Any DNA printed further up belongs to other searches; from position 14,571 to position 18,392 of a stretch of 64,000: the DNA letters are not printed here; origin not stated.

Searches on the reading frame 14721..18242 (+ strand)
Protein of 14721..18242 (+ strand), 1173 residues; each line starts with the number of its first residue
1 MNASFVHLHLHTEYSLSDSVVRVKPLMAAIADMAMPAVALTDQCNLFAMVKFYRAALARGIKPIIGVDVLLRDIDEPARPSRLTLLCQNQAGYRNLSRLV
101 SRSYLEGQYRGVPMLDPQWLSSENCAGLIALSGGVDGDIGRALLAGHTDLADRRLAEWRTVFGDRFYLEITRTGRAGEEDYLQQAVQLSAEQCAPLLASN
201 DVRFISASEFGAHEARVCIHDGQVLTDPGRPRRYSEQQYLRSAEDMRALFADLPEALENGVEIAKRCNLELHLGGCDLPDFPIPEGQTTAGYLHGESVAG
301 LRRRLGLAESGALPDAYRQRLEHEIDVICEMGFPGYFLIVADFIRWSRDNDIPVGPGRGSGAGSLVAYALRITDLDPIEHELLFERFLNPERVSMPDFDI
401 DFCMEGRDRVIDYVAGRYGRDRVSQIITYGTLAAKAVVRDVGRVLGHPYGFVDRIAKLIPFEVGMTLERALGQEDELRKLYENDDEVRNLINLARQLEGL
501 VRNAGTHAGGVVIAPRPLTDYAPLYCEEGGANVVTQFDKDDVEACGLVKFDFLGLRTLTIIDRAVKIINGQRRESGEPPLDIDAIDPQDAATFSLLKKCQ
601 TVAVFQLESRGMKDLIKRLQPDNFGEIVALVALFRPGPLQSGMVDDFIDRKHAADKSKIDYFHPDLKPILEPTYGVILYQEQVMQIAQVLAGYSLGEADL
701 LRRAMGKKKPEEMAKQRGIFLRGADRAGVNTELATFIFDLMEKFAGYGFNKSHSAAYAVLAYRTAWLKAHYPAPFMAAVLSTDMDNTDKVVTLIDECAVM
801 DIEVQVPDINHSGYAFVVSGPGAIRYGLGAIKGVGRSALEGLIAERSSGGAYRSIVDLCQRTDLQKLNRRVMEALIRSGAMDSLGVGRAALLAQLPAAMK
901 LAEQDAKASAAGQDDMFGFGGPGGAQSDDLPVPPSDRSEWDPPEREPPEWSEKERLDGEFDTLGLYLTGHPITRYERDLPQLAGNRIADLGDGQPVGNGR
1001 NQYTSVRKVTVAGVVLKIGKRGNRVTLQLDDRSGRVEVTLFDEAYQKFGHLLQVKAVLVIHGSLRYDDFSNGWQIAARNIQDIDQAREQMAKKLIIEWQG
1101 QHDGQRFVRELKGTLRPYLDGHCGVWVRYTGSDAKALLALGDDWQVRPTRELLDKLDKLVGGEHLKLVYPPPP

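Call 62: search_protein_families(library=pfam, max_evalue=0.00001, proteins=[window:14721-18242:+])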
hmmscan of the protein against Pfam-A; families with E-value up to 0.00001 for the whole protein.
window:14721-18242:+ (1173 aa): 6 families
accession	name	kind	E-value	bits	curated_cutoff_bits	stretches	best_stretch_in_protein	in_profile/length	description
PF07733.18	DNA_pol3_alpha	-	2.8e-105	352.1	23.9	1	293-554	3-260/260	Bacterial DNA polymerase III alpha NTPase domain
PF17657.6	DNA_pol3_finger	-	3.5e-64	215.6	22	1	557-726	1-164/166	Bacterial DNA polymerase III alpha subunit finger domain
PF02811.25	PHP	-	1.8e-46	158.9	26.4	1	7-172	1-163/164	PHP domain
PF14579.12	HHH_6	-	6.2e-28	97.3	25.6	1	802-891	2-90/90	Helix-hairpin-helix motif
PF01336.31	tRNA_anti-codon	-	2.2e-11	44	27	1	1009-1082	1-74/75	OB-fold nucleic acid binding domain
PF20914.2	DNA_pol_IIIA_C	-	2.2e-11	43.8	22.5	1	1111-1161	2-52/52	DNA polymerase III subunit alpha, C-terminal domain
